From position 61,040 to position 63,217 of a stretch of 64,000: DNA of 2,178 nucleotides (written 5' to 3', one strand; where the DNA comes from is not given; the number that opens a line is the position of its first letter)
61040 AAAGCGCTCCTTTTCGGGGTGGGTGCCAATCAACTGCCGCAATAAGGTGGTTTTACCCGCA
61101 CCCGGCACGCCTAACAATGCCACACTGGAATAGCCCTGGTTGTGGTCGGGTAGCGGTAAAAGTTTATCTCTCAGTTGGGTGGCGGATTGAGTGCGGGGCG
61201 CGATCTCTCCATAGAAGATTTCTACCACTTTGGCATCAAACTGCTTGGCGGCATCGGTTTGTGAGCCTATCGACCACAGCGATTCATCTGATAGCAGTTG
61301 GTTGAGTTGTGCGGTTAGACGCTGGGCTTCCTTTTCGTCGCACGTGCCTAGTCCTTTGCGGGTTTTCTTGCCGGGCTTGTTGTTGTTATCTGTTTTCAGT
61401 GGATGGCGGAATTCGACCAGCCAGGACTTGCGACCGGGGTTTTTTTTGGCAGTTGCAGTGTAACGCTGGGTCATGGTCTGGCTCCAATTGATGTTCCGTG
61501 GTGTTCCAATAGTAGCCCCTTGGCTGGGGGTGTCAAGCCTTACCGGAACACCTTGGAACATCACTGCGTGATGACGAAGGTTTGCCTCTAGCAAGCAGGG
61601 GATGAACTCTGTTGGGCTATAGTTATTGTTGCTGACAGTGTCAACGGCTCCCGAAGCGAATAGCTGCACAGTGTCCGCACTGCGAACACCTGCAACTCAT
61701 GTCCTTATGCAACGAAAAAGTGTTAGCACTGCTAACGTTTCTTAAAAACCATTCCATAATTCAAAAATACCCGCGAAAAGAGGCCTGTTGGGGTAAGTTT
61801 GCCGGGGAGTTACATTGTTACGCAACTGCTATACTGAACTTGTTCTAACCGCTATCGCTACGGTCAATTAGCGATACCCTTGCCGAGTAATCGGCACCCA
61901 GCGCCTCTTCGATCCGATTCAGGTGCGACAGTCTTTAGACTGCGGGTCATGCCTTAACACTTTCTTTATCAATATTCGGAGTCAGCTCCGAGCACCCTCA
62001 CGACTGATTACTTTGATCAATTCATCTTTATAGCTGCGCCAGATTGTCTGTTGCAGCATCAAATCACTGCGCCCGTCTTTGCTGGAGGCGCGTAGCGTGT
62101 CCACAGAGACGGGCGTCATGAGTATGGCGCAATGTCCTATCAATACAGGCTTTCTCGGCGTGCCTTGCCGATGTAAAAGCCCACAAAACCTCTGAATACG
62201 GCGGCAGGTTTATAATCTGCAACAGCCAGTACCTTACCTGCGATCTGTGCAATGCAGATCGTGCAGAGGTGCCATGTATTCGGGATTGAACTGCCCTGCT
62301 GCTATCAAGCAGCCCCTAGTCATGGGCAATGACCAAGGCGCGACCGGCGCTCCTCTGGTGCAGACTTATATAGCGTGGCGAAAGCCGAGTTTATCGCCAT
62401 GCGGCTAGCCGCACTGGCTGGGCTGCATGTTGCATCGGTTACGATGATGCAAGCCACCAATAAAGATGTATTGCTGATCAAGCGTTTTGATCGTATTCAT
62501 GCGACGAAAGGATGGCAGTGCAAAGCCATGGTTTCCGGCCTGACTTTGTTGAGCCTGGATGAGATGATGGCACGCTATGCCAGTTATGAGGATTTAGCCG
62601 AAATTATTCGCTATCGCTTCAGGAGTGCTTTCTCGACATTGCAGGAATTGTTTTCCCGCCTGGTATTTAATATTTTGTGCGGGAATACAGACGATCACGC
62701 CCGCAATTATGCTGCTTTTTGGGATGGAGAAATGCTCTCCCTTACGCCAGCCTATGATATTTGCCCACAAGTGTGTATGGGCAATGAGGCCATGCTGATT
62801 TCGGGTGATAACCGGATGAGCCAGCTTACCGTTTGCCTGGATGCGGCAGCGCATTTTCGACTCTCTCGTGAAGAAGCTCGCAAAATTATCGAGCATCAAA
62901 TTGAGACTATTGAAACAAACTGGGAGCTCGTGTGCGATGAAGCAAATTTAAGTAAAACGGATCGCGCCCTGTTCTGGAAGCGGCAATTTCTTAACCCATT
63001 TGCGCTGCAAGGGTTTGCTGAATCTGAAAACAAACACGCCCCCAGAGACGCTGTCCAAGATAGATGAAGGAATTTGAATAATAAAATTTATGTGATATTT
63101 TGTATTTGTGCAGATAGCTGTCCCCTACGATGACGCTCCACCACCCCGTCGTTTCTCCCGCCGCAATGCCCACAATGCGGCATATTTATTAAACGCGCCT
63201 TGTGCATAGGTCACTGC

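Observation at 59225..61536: Intact orphan 749-aa split-G-domain GTPase with an integrase-arm-like N-terminus, inside a decayed defence islet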

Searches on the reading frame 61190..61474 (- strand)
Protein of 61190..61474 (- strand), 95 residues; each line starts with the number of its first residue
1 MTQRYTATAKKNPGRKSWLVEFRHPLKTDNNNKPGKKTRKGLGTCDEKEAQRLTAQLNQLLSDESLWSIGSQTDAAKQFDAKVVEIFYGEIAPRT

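Call 38: search_protein_families(library=pfam, alignment_id=A4, max_evalue=10)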
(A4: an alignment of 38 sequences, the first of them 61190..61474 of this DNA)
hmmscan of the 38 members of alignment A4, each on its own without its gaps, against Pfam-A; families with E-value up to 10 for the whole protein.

A. member 1, window:61190-61474:- (95 aa): 1 family
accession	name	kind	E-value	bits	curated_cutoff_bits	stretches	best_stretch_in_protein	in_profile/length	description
PF20172.3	DUF6538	-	0.18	11.9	27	1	37-63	27-53/60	Domain of unknown function (DUF6538)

B. families by the number of members that match (of 38 scanned): 16 families
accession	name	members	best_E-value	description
PF20172.3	DUF6538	11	0.00027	Domain of unknown function (DUF6538)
PF11546.13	CompInhib_SCIN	3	0.072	Staphylococcal complement inhibitor SCIN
PF17254.7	DUF5321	2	0.16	Family of unknown function (DUF5321)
PF05036.18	SPOR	1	0.0018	SPOR domain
PF06045.17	Rhamnogal_lyase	1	0.029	Rhamnogalacturonate lyase family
PF09823.15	DUF2357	1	0.033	Domain of unknown function (DUF2357)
PF13356.12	Arm-DNA-bind_3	1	0.036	Arm DNA-binding domain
PF02510.20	SPAN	1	0.037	Surface presentation of antigen domain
PF04844.18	Ovate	1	0.059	Transcriptional repressor, ovate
PF20171.3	OpcA_G6PD_C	1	0.079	Glucose-6-phosphate dehydrogenase subunit C-terminal domain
PF08005.17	PHR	1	0.11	PHR domain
PF15612.11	WHIM1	1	0.13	WSTF, HB1, Itc1p, MBD9 motif 1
PF06389.16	Filo_VP24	1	0.16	Filovirus membrane-associated protein VP24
PF19079.5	CFSR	1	0.2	Collagen-flanked surface repeat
PF10490.14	CENP-F_C_Rb_bdg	1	0.21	Rb-binding domain of kinetochore protein Cenp-F/LEK1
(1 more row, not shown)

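Call 39: search_solved_structures(query=A4, max_evalue=10, show_alignments=3)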
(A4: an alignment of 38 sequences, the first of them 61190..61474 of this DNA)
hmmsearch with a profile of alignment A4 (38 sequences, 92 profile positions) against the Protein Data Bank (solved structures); distinct sequences matched with E-value up to 10: 2.
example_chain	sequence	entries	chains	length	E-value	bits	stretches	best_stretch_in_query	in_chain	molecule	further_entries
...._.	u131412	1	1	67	0.43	14.3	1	31-62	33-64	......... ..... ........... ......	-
5oa3_0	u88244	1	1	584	1.5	12.5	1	36-73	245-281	Eukaryotic translation initiation factor 2D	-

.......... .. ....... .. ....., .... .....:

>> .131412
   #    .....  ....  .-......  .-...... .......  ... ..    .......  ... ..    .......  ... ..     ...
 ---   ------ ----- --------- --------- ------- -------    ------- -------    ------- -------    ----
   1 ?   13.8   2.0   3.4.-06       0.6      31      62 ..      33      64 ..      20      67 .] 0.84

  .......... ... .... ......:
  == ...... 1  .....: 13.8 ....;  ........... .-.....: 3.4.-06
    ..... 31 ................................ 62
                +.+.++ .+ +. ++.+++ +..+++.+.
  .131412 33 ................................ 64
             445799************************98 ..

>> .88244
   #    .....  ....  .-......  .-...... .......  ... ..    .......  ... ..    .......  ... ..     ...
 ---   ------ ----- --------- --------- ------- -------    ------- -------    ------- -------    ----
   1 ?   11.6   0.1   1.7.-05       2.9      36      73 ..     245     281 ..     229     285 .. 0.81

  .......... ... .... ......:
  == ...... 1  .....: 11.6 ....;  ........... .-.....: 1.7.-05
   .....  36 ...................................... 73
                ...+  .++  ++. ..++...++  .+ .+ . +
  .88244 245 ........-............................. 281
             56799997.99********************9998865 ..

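Call 48: predict_structure(alignment_id=A4)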
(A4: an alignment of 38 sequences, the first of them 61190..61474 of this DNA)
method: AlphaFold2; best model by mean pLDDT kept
length: 95 residues; sequences in the alignment: 38
mean_pLDDT: 89.8   pTM: 0.78
mean pLDDT of the five models: 89.8, 89.7, 89.4, 89.3, 89.1
residues with pLDDT >= 90: 68; 70-90: 22; 50-70: 4; < 50: 1
segments of 3 or more residues with pLDDT < 50: none
pLDDT, mean of each block of 10 residues (from residue 1): 84 90 89 89 94 96 92 95 93 64
secondary structure, 60 per line:
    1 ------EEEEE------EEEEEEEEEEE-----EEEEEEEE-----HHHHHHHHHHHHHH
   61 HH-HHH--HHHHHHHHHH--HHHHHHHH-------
elements in order: E7-11 E18-28 E34-41 H47-62 H69-78 H81-88

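Call 51: fold_search(model_id=the predicted structure, library=pdb)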
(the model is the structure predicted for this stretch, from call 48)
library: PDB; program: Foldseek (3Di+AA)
matches with E <= 10: 287; with E <= 0.001: 0
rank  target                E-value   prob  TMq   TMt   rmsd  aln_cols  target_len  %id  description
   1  8azw_N                3.8e-01  0.21  0.33  0.25  13.5        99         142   14  Cryo-EM structure of the plant 60S subunit (released 2023-06-07)
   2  7qiw_r                4.5e-01  0.18  0.33  0.24  13.5        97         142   14  Specific features and methylation sites of a plant ribosome. 60S ribosomal subunit. (released 2022-07-13)
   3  6em1_3                5.5e-01  0.21  0.34  0.22  11.4        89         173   16  State C (Nsa1-TAP Flag-Ytm1) - Visualizing the assembly pathway of nucleolar pre-60S ribosomes (released 2017-12-27)
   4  8e5t_D                5.8e-01  0.18  0.33  0.26  14.1        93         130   13  Yeast co-transcriptional Noc1-Noc2 RNP assembly checkpoint intermediate (released 2023-04-12)
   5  7z2g_A                7.0e-01  0.16  0.34  0.09   9.0       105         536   13  Cryo-EM structure of HIV-1 reverse transcriptase with a DNA aptamer in complex with doravirine (released 2022-07-20)
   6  3lvl_A                8.4e-01  0.12  0.28  0.23   8.5        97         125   13  Crystal Structure of E.coli IscS-IscU complex (released 2010-04-21)
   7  8euy_3                9.6e-01  0.13  0.31  0.18  14.8        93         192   10  Ytm1 associated nascent 60S ribosome (-fkbp39) State 1A (released 2022-11-30)
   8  7u66_G                1.1e+00  0.25  0.34  0.37   5.0        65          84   12  Structure of E. coli dGTPase bound to T7 bacteriophage protein Gp1.2 and dGTP (released 2022-08-31)
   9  6bsh_A                1.2e+00  0.14  0.36  0.09   8.9       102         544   14  Structure of HIV-1 RT complexed with RNA/DNA hybrid in the RNA hydrolysis mode (released 2018-01-03)
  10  8esq_3                1.2e+00  0.11  0.31  0.21  14.8        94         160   10  Ytm1 associated nascent 60S ribosome State 2 (released 2022-11-30)
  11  8vb7_A                1.3e+00  0.13  0.35  0.09   9.0       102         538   16  Kinetic intermediate states of HIV-1 RT DNA synthesis captured by cryo-EM (released 2024-12-11)
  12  8ip8_QA               1.3e+00  0.12  0.34  0.25  13.5        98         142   13  Wheat 80S ribosome stalled on AUG-Stop boron dependently (released 2024-02-21)
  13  5vnd_B                1.3e+00  0.08  0.21  0.10   8.0        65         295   15  Crystal structure of FGFR1-Y563C (FGFR4 surrogate) covalently bound to H3B-6527 (released 2017-05-24)
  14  4j95_A                1.3e+00  0.07  0.21  0.10   8.0        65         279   12  Crystal Structure of FGF Receptor 2 (FGFR2) Kinase Domain Harboring the Pathogenic K659N Mutation Responsible for an U (released 2013-08-07)
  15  4j99_D                1.3e+00  0.07  0.22  0.10   8.0        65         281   12  Crystal Structure of FGF Receptor 2 (FGFR2) Kinase Domain Harboring the Gain-of-Function K659T Mutation. (released 2013-08-07)
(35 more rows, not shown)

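Call 54: fold_search(model_id=the predicted structure, library=viral)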
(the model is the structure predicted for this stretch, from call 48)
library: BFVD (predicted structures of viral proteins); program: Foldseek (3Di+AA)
matches with E <= 10: 527; with E <= 0.001: 0
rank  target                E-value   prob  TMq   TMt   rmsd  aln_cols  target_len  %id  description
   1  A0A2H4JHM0            1.1e-01  0.84  0.36  0.43   4.4        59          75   27  Putative integrase [uncultured Caudovirales phage]
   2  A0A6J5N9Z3            1.6e-01  0.96  0.54  0.16   4.6        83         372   17  Integrase, catalytic domain containing protein [uncultured Caudovirales phage]
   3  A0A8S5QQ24            1.6e-01  0.21  0.30  0.30  12.5        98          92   17  Uncharacterized protein [Siphoviridae sp. ctRCE13]
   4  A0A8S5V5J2            3.5e-01  0.35  0.36  0.32  10.3        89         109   21  Uncharacterized protein [Siphoviridae sp. ctKRD15]
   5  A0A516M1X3            3.7e-01  0.21  0.35  0.21  13.1       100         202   20  (no name in the UniProt tables at hand)
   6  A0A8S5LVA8            3.7e-01  0.20  0.37  0.37   8.8        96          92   19  Uncharacterized protein [Siphoviridae sp. ctMsr1]
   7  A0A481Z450            3.7e-01  0.12  0.25  0.06  14.3       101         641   16  Uncharacterized protein [Mimivirus LCMiAC02]
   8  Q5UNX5                4.2e-01  0.25  0.34  0.19   8.0        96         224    9  Uncharacterized protein L725 [Acanthamoeba polyphaga mimivirus]
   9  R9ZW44                4.2e-01  0.21  0.32  0.36   7.8        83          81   12  Uncharacterized protein [Cellulophaga phage phi19:1]
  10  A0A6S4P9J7            4.2e-01  0.20  0.35  0.26  11.5       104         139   12  Uncharacterized protein [uncultured phage_MedDCM-OCT-S45-C4]
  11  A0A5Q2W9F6            4.2e-01  0.10  0.23  0.15  10.5        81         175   12  (no name in the UniProt tables at hand)
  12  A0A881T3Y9            4.8e-01  0.23  0.32  0.40  13.0        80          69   18  (no name in the UniProt tables at hand)
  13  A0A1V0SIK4            4.8e-01  0.11  0.26  0.06  11.2        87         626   20  Uncharacterized protein [Klosneuvirus KNV1]
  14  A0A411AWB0            5.1e-01  0.23  0.33  0.15   5.4        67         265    9  HNH endonuclease [Pantoea phage vB_PagM_LIET2]
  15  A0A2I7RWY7            5.4e-01  0.51  0.43  0.46   6.9        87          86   13  (no name in the UniProt tables at hand)
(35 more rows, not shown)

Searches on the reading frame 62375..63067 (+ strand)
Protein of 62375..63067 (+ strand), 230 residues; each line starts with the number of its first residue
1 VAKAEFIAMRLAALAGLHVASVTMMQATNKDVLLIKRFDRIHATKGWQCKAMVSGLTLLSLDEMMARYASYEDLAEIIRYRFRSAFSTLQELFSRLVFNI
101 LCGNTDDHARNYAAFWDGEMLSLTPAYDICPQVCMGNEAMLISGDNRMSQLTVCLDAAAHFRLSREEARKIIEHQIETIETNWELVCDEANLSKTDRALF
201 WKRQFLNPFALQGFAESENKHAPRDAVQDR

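Call 3: search_protein_families(library=pfam, proteins=[window:62375-63067:+], max_evalue=0.1)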
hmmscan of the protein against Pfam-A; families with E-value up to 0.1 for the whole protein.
window:62375-63067:+ (230 aa): 1 family
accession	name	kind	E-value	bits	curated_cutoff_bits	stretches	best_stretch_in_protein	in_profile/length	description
PF07804.18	HipA_C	-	6.9e-39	134.1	30.5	1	2-183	35-213/213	HipA-like C-terminal domain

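Call 4: search_protein_families(library=padloc, proteins=[window:62375-63067:+], max_evalue=0.1)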
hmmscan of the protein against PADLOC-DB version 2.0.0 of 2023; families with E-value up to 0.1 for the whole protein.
window:62375-63067:+ (230 aa): 4 families
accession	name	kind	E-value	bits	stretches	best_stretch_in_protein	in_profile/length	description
PDLC04340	PDC-M03A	-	1.5e-07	29.2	1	4-130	49-168/280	-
PDLC04339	PDC-M03A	-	2e-06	25.3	1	85-135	130-180/293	-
PDLC04344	PDC-M03A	-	8.9e-05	20.1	1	84-129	142-188/305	-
PDLC04342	PDC-M03A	-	0.00039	18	1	83-128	142-189/299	-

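Call 5: search_protein_families(library=ncbifam, proteins=[window:62375-63067:+], max_evalue=0.1)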
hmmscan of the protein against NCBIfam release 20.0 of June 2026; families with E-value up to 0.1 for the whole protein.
window:62375-63067:+ (230 aa): 1 family
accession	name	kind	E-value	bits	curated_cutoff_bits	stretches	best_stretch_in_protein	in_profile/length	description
NF007297.0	PRK09775.1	equivalog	7.7e-11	41.4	401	1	4-193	248-421/446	type II toxin-antitoxin system HipA family toxin YjjJ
